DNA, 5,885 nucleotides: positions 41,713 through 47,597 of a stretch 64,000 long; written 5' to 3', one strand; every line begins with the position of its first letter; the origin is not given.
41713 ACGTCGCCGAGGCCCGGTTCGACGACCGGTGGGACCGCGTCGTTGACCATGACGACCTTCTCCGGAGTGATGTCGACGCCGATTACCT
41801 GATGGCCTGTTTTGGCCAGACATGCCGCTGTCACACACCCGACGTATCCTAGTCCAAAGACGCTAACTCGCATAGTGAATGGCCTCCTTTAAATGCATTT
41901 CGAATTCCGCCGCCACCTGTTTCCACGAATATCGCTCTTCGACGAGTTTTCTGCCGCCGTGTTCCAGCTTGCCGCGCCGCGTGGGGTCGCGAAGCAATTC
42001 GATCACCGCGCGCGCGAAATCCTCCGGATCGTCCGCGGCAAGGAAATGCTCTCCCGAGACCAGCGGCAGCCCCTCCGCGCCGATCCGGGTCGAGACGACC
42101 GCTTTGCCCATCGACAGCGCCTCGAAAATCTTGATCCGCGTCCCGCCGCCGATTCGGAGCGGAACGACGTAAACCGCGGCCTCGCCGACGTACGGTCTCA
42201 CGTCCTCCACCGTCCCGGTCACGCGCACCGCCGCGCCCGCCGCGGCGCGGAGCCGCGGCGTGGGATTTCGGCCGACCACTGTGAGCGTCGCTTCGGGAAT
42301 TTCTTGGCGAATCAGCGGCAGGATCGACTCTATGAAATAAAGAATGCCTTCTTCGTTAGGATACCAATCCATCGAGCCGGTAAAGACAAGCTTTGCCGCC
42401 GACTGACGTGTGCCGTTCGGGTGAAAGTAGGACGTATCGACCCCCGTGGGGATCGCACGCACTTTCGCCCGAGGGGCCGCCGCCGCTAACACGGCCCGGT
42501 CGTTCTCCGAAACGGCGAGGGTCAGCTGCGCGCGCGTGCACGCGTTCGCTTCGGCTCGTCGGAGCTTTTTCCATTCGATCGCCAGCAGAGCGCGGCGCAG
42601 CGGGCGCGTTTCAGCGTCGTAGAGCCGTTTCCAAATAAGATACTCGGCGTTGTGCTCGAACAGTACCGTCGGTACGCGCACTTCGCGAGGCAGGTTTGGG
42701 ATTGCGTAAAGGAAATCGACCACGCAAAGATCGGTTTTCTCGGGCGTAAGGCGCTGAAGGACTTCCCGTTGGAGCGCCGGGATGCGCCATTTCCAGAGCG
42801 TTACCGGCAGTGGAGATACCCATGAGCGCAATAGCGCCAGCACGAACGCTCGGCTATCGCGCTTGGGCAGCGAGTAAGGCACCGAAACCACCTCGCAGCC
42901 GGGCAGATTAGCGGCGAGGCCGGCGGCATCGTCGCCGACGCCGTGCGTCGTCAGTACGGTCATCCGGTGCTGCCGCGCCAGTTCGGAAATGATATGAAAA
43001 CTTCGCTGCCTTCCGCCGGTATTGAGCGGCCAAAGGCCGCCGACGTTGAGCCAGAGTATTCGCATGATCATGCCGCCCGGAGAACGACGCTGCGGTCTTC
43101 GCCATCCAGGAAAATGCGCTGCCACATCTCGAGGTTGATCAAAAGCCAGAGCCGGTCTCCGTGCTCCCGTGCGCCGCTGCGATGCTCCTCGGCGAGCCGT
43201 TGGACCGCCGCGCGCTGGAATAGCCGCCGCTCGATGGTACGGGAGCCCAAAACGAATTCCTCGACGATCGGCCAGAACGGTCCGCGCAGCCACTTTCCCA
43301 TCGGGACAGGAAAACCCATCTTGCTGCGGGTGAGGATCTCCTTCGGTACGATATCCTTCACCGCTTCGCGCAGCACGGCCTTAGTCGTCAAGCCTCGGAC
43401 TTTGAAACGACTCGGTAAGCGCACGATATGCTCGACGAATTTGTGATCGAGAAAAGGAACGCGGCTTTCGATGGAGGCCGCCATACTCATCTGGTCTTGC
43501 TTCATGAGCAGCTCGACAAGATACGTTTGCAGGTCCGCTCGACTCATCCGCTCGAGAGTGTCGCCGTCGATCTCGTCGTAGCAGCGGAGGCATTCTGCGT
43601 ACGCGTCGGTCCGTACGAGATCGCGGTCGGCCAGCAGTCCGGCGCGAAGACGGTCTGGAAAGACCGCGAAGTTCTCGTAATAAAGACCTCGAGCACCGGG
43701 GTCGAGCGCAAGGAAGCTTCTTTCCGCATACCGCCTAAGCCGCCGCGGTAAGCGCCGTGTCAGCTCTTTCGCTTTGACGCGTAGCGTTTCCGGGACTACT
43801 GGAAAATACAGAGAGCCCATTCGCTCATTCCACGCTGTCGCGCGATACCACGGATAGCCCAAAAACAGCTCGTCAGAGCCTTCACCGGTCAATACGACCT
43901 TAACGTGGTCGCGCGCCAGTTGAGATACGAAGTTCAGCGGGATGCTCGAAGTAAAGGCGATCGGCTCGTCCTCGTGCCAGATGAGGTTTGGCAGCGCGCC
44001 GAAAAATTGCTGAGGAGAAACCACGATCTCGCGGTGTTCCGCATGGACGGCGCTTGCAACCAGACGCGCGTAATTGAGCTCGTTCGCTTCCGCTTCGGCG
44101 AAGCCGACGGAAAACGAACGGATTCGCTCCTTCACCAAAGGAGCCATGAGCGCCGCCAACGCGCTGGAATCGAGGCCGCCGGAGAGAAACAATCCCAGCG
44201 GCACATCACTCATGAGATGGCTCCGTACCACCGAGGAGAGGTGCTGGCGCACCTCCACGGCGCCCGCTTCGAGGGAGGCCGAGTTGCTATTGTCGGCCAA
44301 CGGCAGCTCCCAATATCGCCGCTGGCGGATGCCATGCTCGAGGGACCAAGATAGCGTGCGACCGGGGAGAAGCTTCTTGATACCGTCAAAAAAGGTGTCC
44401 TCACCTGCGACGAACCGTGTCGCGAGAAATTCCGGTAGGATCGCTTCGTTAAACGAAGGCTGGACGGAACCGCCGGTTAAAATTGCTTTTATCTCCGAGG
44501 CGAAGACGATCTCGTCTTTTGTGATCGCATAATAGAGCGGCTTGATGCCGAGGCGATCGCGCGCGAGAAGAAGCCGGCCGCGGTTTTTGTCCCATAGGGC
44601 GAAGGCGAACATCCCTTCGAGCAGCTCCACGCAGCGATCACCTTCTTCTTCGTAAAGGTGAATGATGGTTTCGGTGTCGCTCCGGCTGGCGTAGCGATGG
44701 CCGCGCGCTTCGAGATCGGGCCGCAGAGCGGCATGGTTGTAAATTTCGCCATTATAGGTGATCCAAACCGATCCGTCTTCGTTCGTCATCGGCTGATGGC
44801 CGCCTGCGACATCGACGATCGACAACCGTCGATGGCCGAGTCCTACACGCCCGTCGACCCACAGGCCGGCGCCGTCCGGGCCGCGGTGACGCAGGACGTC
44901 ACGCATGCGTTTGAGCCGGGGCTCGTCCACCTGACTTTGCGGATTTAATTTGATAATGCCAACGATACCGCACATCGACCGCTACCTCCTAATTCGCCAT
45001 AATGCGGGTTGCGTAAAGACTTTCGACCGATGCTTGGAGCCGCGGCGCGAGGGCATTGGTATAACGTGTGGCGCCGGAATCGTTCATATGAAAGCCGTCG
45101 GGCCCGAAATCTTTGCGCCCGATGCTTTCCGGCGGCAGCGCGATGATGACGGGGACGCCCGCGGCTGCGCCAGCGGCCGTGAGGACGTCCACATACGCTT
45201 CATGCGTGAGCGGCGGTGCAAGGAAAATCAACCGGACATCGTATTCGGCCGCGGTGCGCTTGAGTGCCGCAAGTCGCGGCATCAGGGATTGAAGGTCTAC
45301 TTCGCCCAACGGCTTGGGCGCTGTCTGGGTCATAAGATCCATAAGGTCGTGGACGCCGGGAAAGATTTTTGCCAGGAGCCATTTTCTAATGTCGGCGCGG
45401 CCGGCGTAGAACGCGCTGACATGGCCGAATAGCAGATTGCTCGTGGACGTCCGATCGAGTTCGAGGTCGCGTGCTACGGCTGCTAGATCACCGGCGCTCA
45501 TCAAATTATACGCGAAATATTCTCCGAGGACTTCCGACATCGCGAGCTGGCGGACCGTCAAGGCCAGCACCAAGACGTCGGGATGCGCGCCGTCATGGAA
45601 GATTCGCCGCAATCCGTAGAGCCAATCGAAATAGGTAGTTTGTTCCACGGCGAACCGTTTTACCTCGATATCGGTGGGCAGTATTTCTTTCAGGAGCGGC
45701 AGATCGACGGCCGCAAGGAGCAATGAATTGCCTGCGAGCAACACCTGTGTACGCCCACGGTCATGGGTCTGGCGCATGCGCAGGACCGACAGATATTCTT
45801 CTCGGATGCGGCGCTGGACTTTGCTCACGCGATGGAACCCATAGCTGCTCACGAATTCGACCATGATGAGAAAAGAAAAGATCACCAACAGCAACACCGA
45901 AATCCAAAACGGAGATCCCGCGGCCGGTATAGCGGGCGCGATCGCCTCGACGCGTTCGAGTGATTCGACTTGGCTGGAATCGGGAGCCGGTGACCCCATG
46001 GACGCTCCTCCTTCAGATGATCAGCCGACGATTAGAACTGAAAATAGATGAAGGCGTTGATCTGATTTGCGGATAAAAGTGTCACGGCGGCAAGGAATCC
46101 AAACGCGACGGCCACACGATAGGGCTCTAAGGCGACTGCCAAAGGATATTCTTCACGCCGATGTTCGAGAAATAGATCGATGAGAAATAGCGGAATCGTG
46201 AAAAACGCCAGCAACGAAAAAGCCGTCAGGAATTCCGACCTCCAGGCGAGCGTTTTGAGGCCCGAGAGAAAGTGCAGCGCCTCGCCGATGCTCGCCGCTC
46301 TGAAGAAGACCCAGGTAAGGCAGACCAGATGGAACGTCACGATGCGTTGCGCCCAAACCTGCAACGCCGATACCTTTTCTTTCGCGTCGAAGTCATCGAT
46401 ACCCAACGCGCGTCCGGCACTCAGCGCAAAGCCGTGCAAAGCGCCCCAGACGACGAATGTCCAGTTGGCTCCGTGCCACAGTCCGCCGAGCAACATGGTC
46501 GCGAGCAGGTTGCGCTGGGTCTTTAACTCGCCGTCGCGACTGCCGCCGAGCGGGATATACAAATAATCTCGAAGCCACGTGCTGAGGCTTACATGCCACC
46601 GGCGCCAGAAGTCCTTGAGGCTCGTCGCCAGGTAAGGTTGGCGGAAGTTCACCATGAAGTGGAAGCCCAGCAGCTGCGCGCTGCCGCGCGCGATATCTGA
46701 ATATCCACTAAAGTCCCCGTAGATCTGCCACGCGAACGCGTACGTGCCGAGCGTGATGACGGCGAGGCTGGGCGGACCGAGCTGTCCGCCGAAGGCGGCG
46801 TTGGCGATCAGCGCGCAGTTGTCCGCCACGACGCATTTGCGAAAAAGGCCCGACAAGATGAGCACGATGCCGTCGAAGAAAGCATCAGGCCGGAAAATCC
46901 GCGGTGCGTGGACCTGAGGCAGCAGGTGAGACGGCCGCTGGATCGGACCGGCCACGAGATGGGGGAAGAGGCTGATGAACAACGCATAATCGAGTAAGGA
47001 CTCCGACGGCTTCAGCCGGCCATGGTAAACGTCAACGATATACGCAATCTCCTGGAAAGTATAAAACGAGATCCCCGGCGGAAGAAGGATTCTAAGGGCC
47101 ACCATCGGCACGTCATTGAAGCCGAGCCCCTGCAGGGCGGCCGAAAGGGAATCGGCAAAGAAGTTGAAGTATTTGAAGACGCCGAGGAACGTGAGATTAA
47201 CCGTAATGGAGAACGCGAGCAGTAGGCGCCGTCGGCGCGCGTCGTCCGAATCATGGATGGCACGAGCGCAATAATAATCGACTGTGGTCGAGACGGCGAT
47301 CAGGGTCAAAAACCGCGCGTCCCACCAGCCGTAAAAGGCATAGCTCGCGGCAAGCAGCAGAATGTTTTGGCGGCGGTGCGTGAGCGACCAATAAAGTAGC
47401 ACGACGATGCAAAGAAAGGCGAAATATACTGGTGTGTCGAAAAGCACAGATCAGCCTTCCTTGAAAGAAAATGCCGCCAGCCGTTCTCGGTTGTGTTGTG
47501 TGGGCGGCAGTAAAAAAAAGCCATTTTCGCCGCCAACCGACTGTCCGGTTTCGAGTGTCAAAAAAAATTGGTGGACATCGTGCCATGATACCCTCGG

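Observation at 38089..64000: Single-strand polysaccharide gene train of at least 26 kb mixing alginate-like core genes with unusually heavy decoration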

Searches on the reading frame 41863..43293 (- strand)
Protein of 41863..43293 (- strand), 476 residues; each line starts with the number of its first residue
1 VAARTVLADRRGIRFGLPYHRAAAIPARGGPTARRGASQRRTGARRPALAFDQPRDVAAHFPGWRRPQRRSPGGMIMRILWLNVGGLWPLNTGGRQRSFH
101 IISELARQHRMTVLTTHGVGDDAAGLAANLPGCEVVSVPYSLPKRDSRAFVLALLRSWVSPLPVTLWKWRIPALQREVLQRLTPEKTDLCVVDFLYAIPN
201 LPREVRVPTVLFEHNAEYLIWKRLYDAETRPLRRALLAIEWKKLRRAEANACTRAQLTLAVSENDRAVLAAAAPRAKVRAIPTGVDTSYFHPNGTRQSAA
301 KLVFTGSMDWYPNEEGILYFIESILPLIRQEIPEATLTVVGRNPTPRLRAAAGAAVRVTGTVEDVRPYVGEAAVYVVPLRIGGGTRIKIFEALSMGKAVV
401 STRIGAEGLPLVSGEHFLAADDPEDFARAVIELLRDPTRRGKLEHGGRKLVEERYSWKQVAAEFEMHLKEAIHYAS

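Call 5: search_protein_families(library=pfam, proteins=[window:41863-43293:-], max_evalue=0.01)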
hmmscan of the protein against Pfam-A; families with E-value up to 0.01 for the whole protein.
window:41863-43293:- (476 aa): 4 families
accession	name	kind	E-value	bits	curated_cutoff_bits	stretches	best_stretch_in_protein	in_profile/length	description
PF13692.12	Glyco_trans_1_4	-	5e-29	101.8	27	1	301-436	3-142/142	Glycosyl transferases group 1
PF13439.12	Glyco_transf_4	-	1.3e-11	45.3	28.5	1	100-288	10-169/170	Glycosyltransferase Family 4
PF13524.12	Glyco_trans_1_2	-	3.3e-09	37.3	25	1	382-464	60-142/144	Glycosyl transferase-like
PF00534.26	Glycos_transf_1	-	8.9e-09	35.6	26.4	1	313-449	26-171/172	Glycosyl transferases group 1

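Call 7: search_protein_families(library=ncbifam, proteins=[window:41863-43293:-], max_evalue=0.001)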
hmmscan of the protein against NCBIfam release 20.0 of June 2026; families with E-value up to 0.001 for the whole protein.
window:41863-43293:- (476 aa): 10 families
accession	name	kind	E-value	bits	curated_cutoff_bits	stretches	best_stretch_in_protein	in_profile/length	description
TIGR03087.1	stp1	hypoth_equivalog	5e-67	226.8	316.65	1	88-469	10-395/397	TIGR03087 family PEP-CTERM/XrtA system glycosyltransferase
TIGR03088.1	stp2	hypoth_equivalog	5.7e-11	42.1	409.05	1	273-466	157-368/374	TIGR03088 family PEP-CTERM/XrtA system glycosyltransferase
TIGR04063.1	stp3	hypoth_equivalog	1.6e-09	37.2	442.05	1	242-466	145-390/397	TIGR04063 family PEP-CTERM/XrtA system glycosyltransferase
NF041876.1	EPS_EpsE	equivalog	1.3e-07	31.2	400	1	268-462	179-387/389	exopolysaccharide biosynthesis GT4 family glycosyltransferase EpsE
NF053787.1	GlcN_PG_synth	equivalog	1.3e-06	27.5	480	1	389-470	278-358/361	N-acetylglucosaminyl phosphatidylglycerol synthase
TIGR03449.1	mycothiol_MshA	equivalog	4.6e-05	22.5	462.5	0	390-472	321-404/406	D-inositol-3-phosphate glycosyltransferase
TIGR02149.1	glgA_Coryne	subfamily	6.6e-05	22.2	302.4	0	364-463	276-382/391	glycogen synthase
NF012028.0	PRK15484.1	subfamily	0.00075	18.7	618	0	364-470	269-377/380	lipopolysaccharide N-acetylglucosaminyltransferase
TIGR03999.1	thiol_BshA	equivalog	0.0009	18.3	273.7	0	357-470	258-372/375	N-acetyl-alpha-D-glucosaminyl L-malate synthase BshA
NF038229.1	Glyco4_Geo_Pelo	equivalog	0.00094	18.3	400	0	389-466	254-331/338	GPMC system family 4 glycosyltransferase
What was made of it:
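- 41863..43071 (-): g4: GT4 glycosyltransferase, stp1-like. Call 7: TIGR03087 226.8 bits, below the 316.65 cutoff.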

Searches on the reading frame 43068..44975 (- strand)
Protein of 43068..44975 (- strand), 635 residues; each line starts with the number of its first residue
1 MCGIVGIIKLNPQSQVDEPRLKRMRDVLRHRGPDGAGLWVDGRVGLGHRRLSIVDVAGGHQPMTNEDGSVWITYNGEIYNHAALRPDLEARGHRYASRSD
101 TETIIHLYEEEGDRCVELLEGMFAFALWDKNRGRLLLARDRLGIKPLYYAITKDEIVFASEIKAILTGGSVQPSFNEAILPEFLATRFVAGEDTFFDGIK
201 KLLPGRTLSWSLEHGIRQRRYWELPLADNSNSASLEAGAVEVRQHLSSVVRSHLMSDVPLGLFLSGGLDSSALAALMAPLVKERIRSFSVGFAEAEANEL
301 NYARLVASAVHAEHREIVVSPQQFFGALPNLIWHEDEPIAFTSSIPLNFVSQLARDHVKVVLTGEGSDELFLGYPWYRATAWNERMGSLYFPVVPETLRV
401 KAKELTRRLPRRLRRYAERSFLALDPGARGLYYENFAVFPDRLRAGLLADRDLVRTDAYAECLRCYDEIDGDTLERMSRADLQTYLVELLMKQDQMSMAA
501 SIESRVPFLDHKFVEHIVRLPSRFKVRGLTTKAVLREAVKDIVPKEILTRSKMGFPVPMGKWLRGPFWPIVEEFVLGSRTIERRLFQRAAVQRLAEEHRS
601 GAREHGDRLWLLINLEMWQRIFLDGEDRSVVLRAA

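Call 5: search_protein_families(library=pfam, proteins=[window:43068-44975:-], max_evalue=0.01)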
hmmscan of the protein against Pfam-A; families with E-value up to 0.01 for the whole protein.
window:43068-44975:- (635 aa): 5 families
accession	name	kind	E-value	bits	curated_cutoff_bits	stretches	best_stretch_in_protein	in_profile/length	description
PF00733.27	Asn_synthase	-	3.8e-100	336.4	21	1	241-620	1-354/354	Asparagine synthase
PF13537.11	GATase_7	-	1e-49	168.1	25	1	48-166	1-122/123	Glutamine amidotransferase domain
PF13522.11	GATase_6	-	1.6e-46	158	27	1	33-161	1-130/130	Glutamine amidotransferase domain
PF12481.13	DUF3700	-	1.9e-05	24.7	27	1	113-169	123-179/228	Aluminium induced protein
PF06508.19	QueC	-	0.007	16.3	22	0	263-320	5-61/210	Queuosine biosynthesis protein QueC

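Call 7: search_protein_families(library=ncbifam, proteins=[window:43068-44975:-], max_evalue=0.001)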
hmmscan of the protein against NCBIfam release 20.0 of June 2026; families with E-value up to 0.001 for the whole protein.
window:43068-44975:- (635 aa): 10 families
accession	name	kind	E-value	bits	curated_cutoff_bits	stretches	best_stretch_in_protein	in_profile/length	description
TIGR03108.1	eps_aminotran_1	hypoth_equivalog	5.5e-167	557.2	816.9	1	1-617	1-623/628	XrtA/PEP-CTERM system amidotransferase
TIGR01536.1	asn_synth_AEB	equivalog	6.9e-158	526.8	267.1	1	2-555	1-517/517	asparagine synthase (glutamine-hydrolyzing)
TIGR03104.1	trio_amidotrans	equivalog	4.2e-130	434.8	570.1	2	1-380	1-386/589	N-acetylglutaminylglutamine amidotransferase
NF006949.0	PRK09431.1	equivalog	2e-107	360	499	3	1-166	1-166/554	asparagine synthase B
NF033535.1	lass_lactam_cya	exception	6e-79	266.3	525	2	1-369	1-374/668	lasso peptide isopeptide bond-forming cyclase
NF033561.1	macrolact_Ik_Al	subfamily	2.7e-25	89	300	2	132-377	90-337/561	albusnodin/ikarugamycin family macrolactam cyclase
NF001484.0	PRK00331.1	subfamily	3e-14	52.3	381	1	41-167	64-200/601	isomerizing glutamine--fructose-6-phosphate transaminase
TIGR01135.1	glmS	equivalog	4.3e-13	48.6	418.05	1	42-167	64-199/607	glutamine--fructose-6-phosphate transaminase (isomerizing)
TIGR01134.1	purF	equivalog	2.1e-12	47.1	350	1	41-166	63-200/432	amidophosphoribosyltransferase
TIGR00364.1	TIGR00364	equivalog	0.00054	19.6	150.3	0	263-326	4-66/201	7-cyano-7-deazaguanine synthase QueC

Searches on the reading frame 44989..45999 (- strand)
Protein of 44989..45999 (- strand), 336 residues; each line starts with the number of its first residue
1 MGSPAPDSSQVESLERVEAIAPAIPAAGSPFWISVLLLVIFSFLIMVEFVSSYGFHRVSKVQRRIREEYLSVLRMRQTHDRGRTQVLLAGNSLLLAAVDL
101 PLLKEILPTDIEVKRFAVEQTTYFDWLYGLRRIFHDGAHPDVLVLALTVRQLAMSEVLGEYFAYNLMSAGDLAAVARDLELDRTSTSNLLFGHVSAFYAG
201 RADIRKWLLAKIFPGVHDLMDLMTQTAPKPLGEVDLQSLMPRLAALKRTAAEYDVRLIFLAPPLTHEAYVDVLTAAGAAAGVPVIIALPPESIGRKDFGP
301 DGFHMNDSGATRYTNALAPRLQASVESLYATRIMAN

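Call 5: search_protein_families(library=pfam, proteins=[window:44989-45999:-], max_evalue=0.01)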
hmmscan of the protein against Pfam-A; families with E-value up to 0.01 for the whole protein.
window:44989-45999:- (336 aa): 1 family
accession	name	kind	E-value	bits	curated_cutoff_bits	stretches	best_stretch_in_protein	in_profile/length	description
PF07611.17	DUF1574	-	0.00085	19.2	29.1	1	35-180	12-155/342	Protein of unknown function (DUF1574)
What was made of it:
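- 44989..45999 (-): g6: N-terminally membrane-anchored partner of the MBOAT, probably SGNH-like. Call 5: DUF1574 19 bits, sub-threshold.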

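Call 7: search_protein_families(library=ncbifam, proteins=[window:44989-45999:-], max_evalue=0.001)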
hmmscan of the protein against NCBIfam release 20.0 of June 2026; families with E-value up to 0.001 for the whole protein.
window:44989-45999:- (336 aa): 0 families

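Call 42: search_protein_families(library=ncbifam, proteins=[window:44989-45999:-], max_evalue=0.01)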
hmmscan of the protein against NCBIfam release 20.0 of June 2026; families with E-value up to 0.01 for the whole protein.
window:44989-45999:- (336 aa): 0 families

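Call 65: search_solved_structures(query=window:44989-45999:-, max_evalue=10)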
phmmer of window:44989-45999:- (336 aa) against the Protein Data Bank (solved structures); distinct sequences matched with E-value up to 10: 0.

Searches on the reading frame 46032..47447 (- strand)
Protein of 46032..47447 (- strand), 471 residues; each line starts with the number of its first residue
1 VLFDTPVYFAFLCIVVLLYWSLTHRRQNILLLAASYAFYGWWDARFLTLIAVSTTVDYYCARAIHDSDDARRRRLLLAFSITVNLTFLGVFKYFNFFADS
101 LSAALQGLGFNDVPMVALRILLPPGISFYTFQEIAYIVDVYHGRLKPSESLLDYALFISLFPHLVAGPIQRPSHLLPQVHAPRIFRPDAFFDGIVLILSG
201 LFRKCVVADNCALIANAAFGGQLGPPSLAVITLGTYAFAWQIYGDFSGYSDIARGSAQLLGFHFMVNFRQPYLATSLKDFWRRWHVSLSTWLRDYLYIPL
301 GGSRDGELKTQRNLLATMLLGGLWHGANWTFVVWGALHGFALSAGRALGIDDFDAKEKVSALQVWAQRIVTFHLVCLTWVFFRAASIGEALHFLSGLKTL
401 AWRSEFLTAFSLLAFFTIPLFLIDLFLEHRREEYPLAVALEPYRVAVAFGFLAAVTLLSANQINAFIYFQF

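Call 5: search_protein_families(library=pfam, proteins=[window:46032-47447:-], max_evalue=0.01)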
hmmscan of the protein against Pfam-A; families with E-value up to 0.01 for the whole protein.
window:46032-47447:- (471 aa): 2 families
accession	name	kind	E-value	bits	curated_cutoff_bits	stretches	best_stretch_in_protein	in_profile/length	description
PF03062.24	MBOAT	-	1.3e-24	87.6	27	1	150-346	80-295/337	MBOAT, membrane-bound O-acyltransferase family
PF13813.11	MBOAT_2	-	0.005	17.5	25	1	268-327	5-66/85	Membrane bound O-acyl transferase family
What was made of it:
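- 46032..47447 (-): g7: MBOAT O-acyltransferase of the AlgI/DltB/PatA class. Call 5: MBOAT 87.6 bits.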

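Call 7: search_protein_families(library=ncbifam, proteins=[window:46032-47447:-], max_evalue=0.001)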
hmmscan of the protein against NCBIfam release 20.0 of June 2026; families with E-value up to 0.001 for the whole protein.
window:46032-47447:- (471 aa): 1 family
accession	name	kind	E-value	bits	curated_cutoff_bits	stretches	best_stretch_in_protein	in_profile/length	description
TIGR04091.1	LTA_dltB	equivalog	2.4e-45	155.4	375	1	71-382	76-376/380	D-alanyl-lipoteichoic acid biosynthesis protein DltB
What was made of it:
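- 46032..47447 (-): Call 7: DltB model 155 bits, below the 375 cutoff.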

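Call 23: search_solved_structures(query=window:46032-47447:-, max_evalue=0.001)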
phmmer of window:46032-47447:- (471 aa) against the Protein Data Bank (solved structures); distinct sequences matched with E-value up to 0.001: 2.
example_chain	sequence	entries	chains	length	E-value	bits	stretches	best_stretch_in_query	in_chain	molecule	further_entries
8jem_A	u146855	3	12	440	5.8e-25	91.4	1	124-344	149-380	Teichoic acid D-alanyltransferase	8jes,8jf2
6bug_C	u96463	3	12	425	6.7e-25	91.2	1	124-344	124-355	D-alanyl transfer protein DltB | Integral membrane protein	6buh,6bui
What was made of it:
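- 46032..47447 (-): Call 23: DltB structures 91 bits.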
